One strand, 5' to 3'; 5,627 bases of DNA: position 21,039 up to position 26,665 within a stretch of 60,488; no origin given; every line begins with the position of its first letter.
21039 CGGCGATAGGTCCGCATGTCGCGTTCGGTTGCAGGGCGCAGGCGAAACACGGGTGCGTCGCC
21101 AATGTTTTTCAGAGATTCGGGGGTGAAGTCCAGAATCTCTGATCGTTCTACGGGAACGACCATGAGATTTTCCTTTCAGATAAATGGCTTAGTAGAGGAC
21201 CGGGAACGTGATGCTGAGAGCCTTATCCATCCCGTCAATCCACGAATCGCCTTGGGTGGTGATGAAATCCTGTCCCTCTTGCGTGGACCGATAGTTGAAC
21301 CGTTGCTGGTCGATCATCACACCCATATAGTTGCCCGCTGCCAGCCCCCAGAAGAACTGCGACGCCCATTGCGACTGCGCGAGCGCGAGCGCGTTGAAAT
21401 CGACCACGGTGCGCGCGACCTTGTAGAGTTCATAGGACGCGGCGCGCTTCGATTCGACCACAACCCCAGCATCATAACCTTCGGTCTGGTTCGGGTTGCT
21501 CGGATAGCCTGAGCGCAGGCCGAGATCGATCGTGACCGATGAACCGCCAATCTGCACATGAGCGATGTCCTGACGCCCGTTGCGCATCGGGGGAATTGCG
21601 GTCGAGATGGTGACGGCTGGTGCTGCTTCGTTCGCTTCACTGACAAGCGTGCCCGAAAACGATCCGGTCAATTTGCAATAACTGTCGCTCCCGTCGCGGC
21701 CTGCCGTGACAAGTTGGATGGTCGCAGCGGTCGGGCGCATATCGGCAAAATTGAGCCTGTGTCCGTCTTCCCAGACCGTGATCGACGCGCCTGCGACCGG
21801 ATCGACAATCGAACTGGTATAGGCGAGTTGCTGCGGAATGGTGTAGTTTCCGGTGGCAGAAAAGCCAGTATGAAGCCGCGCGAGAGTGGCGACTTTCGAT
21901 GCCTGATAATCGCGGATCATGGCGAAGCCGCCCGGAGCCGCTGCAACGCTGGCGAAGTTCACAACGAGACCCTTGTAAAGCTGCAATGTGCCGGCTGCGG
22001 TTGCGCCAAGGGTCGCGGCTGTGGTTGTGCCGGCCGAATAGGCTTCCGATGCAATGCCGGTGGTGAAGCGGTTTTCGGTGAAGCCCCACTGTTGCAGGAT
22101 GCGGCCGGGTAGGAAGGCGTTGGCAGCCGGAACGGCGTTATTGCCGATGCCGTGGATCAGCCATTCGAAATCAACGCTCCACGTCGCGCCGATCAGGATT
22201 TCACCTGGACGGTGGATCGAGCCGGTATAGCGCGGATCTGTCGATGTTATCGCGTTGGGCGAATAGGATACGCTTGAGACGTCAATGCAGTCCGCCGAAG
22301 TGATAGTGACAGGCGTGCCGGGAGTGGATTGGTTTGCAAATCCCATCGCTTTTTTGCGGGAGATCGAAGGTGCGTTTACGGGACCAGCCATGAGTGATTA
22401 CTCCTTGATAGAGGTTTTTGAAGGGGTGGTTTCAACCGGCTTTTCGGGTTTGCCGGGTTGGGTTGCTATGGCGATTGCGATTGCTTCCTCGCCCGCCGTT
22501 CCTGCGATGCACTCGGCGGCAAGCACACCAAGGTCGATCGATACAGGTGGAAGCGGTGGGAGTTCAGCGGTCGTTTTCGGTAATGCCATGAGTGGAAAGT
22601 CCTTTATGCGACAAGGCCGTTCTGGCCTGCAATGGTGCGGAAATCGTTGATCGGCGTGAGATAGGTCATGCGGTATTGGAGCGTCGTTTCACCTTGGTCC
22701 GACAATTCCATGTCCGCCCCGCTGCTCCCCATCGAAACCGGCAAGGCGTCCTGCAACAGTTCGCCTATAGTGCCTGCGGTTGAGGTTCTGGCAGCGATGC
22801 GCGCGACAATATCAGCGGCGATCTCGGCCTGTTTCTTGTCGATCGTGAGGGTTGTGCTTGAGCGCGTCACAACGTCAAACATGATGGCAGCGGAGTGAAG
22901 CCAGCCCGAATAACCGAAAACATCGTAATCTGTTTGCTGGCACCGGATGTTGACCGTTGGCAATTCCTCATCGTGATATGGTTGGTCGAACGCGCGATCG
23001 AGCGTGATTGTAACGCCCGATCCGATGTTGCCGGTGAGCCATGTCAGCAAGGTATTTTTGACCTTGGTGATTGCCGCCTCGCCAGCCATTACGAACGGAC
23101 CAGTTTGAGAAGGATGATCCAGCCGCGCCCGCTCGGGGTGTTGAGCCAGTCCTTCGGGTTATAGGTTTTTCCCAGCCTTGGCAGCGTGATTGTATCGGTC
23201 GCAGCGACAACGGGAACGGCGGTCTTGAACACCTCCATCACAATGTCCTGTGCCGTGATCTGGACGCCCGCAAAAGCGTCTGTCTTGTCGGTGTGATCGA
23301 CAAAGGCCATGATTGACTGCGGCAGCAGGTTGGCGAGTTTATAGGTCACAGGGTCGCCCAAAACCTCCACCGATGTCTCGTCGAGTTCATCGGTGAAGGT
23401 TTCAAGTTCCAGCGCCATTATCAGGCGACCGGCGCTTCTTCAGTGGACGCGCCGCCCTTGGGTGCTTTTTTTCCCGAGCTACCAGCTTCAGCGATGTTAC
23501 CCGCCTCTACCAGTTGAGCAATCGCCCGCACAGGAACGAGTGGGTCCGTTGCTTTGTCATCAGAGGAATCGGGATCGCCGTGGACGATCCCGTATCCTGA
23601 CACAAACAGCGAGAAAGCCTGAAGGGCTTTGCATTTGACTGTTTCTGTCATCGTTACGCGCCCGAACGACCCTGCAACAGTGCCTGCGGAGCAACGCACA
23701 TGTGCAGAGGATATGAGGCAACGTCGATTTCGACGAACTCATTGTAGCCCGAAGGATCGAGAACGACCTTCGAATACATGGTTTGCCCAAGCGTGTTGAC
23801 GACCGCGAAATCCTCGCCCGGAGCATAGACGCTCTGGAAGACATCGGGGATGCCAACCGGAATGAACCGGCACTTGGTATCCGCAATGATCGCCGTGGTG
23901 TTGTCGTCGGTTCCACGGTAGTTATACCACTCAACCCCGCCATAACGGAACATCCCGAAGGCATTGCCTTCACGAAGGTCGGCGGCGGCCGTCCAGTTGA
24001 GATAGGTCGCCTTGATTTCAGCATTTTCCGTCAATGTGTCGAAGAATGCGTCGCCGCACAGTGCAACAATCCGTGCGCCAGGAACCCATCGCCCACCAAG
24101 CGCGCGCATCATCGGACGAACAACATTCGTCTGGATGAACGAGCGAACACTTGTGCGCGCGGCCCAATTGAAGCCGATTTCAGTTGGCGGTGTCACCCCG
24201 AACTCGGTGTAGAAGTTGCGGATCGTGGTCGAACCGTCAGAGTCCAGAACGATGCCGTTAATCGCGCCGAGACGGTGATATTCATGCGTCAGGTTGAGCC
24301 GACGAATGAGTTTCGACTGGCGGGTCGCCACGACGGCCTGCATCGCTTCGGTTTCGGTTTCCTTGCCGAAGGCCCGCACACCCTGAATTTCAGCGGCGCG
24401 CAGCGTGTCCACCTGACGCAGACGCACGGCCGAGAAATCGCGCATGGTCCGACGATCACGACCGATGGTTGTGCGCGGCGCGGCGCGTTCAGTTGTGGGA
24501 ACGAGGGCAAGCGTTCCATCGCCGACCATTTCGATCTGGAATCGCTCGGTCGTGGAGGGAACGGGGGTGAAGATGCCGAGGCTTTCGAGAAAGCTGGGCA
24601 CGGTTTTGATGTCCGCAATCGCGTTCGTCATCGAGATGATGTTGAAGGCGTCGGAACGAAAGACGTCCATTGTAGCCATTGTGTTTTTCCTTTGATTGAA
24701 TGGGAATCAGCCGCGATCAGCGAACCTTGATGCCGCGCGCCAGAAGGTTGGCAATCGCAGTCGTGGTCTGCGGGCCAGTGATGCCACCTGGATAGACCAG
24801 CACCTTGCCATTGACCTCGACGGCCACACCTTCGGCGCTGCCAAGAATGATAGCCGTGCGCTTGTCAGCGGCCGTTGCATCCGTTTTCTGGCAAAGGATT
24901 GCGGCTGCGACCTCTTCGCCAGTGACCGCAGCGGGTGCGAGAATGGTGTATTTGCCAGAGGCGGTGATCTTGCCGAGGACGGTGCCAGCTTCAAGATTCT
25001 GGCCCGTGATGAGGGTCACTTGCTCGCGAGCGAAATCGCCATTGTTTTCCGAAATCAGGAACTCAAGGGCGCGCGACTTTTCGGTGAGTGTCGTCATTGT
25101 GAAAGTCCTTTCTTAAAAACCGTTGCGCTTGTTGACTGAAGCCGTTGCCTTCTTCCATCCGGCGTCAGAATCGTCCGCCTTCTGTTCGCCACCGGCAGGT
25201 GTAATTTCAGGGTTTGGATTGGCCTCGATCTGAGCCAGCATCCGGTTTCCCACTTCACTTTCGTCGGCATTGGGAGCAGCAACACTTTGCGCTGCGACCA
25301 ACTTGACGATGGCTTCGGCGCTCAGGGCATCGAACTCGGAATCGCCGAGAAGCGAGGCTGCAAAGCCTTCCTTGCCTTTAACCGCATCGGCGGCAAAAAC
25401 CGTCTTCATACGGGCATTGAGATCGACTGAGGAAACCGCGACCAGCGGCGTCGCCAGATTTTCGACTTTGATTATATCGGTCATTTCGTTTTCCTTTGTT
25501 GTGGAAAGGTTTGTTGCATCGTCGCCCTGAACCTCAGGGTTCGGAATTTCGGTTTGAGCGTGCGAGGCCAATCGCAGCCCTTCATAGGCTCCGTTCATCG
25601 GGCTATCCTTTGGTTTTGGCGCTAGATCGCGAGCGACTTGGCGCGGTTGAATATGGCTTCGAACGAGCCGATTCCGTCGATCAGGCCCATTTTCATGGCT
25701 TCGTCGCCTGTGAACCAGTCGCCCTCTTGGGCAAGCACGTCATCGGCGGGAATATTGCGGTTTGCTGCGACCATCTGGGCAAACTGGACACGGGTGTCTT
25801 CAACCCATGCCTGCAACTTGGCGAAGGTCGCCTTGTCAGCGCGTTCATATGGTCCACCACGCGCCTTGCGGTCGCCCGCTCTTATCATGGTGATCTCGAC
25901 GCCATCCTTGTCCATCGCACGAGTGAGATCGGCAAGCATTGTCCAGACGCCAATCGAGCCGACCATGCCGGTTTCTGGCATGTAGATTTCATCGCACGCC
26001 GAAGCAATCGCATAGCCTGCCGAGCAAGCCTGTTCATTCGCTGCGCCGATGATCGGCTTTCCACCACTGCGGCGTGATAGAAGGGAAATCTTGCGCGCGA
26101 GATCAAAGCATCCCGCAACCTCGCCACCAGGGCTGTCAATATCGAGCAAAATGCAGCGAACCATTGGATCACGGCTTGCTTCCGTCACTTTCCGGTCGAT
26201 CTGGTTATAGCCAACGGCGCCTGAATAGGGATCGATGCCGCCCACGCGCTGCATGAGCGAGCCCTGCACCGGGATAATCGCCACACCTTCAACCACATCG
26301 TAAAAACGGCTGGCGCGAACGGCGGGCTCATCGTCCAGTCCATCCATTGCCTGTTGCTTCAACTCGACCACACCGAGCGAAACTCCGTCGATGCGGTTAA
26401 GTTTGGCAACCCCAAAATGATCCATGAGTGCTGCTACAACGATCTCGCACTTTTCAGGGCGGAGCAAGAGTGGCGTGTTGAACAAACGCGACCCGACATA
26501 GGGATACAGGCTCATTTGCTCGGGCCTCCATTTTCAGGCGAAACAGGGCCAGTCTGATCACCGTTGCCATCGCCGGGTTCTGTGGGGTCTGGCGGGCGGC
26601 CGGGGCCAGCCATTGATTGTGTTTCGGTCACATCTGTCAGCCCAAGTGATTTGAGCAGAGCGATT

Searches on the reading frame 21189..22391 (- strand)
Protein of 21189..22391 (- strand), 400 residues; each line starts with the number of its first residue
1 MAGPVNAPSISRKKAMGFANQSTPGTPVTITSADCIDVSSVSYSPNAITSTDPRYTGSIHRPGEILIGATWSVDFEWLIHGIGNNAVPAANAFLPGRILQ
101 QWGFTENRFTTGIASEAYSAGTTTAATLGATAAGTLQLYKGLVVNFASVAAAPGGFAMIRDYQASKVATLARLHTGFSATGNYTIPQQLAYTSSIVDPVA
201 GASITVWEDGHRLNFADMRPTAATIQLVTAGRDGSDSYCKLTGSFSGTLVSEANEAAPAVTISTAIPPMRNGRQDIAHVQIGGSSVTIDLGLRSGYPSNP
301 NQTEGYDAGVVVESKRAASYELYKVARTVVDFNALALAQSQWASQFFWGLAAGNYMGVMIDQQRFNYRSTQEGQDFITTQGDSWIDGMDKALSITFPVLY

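Call 9: search_protein_families(library=pfam, proteins=[window:21189-22391:-], max_evalue=0.01)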
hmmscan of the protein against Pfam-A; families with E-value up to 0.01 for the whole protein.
window:21189-22391:- (400 aa): 0 families

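Call 10: search_protein_families(library=phrogs, proteins=[window:21189-22391:-], max_evalue=0.01)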
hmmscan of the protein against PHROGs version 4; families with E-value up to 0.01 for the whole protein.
window:21189-22391:- (400 aa): 0 families

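Call 95: search_solved_structures(query=window:21189-22391:-, max_evalue=1)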
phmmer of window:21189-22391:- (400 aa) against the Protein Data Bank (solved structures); distinct sequences matched with E-value up to 1: 0.

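Call 96: search_dna_similar(query=window:21189-22391:-, collection=phages, mode=protein, max_rows=12, max_evalue=0.001)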
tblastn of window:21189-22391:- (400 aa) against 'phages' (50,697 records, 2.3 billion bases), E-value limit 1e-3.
Records with a match: 1; places in all: 1; records where one place covers at least 80% of the query: 1.
Best place of each record, by identity: <60% 1.
By first word of the organism name: Synechococcus 1.
By host as written in the record: Synechococcus sp. 1.
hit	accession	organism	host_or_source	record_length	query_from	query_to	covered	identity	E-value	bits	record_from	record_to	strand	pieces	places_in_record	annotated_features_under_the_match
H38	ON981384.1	Synechococcus phage MinM1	Synechococcus sp.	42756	11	378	92%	23.1%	8e-4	48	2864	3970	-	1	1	hypothetical protein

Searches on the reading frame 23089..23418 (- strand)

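Call 9: search_protein_families(library=pfam, proteins=[window:23089-23418:-], max_evalue=0.01)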
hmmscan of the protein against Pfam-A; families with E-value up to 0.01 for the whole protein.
window:23089-23418:- (109 aa): 1 family
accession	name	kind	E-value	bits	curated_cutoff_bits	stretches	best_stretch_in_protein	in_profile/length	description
PF05354.17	Phage_attach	-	8.6e-07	29.9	26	1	8-103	4-98/99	Phage Head-Tail Attachment protein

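Call 10: search_protein_families(library=phrogs, proteins=[window:23089-23418:-], max_evalue=0.01)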
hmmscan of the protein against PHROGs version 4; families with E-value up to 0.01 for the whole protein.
window:23089-23418:- (109 aa): 1 family
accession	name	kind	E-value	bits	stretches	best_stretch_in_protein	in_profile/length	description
phrog_82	-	connector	0.00052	20.8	1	11-87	13-87/118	head closure Hc1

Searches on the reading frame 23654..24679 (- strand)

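Call 9: search_protein_families(library=pfam, proteins=[window:23654-24679:-], max_evalue=0.01)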
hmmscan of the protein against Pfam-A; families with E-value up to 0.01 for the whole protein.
window:23654-24679:- (341 aa): 1 family
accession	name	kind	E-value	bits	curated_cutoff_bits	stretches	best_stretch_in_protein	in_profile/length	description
PF03864.22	Phage_cap_E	-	1.7e-76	257.9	22.9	1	16-337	4-327/329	Phage major capsid protein E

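Call 10: search_protein_families(library=phrogs, proteins=[window:23654-24679:-], max_evalue=0.01)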
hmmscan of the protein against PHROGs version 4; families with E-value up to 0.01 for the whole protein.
window:23654-24679:- (341 aa): 1 family
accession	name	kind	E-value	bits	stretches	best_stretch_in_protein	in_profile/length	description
phrog_29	-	head and packaging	3.2e-49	169.3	1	1-336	18-355/439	major head protein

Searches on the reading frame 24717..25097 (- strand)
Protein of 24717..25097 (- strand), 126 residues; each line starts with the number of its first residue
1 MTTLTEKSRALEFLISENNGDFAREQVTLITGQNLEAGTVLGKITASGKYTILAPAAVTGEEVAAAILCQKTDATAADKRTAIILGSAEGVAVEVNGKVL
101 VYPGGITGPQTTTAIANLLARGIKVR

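Call 9: search_protein_families(library=pfam, proteins=[window:24717-25097:-], max_evalue=0.01)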
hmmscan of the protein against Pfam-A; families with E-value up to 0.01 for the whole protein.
window:24717-25097:- (126 aa): 1 family
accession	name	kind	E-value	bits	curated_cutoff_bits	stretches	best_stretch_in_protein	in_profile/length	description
PF02924.19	HDPD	-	4.6e-32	111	29.1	1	3-123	1-116/116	Bacteriophage lambda head decoration protein D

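Call 10: search_protein_families(library=phrogs, proteins=[window:24717-25097:-], max_evalue=0.01)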
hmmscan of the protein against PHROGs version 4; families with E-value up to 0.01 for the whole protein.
window:24717-25097:- (126 aa): 2 families
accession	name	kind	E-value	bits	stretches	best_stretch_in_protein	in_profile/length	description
phrog_49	-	head and packaging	6.6e-18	66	1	5-125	9-136/147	head decoration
phrog_3583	-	head and packaging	3e-07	30.9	1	31-80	49-98/155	head decoration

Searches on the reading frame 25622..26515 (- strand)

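Call 9: search_protein_families(library=pfam, proteins=[window:25622-26515:-], max_evalue=0.01)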
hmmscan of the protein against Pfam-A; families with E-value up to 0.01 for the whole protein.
window:25622-26515:- (297 aa): 2 families
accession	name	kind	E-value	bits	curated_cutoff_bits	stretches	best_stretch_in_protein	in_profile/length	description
PF01343.23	Peptidase_S49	-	5e-34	117.9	24.9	1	149-295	3-150/154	Peptidase family S49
PF25145.1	NfeD1b_N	-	6.8e-10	39.3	40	1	105-191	18-98/189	NfeD1b, N-terminal domain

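Call 10: search_protein_families(library=phrogs, proteins=[window:25622-26515:-], max_evalue=0.01)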
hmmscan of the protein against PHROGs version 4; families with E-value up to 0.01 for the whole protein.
window:25622-26515:- (297 aa): 10 families
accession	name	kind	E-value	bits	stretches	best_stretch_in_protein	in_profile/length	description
phrog_53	-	head and packaging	1.7e-92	312.4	1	4-292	8-288/583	head maturation protease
phrog_4759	-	unknown function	5e-42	145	1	7-204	11-205/209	-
phrog_33023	-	unknown function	1.8e-26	93.9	1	72-294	62-286/507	-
phrog_24209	-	unknown function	1.3e-12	48.4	1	102-143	3-44/49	-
phrog_21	-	head and packaging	1.3e-08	34.1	1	60-280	543-777/1362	portal protein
phrog_94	-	head and packaging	0.00017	22.2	0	163-184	156-177/622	head maturation protease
phrog_1827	-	other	0.0019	18.6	1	122-182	55-110/202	ATP-dependent protease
phrog_2976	-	head and packaging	0.002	18.9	0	227-284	124-183/394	head maturation protease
phrog_3348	-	unknown function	0.0024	18.2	0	120-185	68-128/386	-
phrog_133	-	head and packaging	0.0063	16.2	0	119-185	48-109/668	head maturation protease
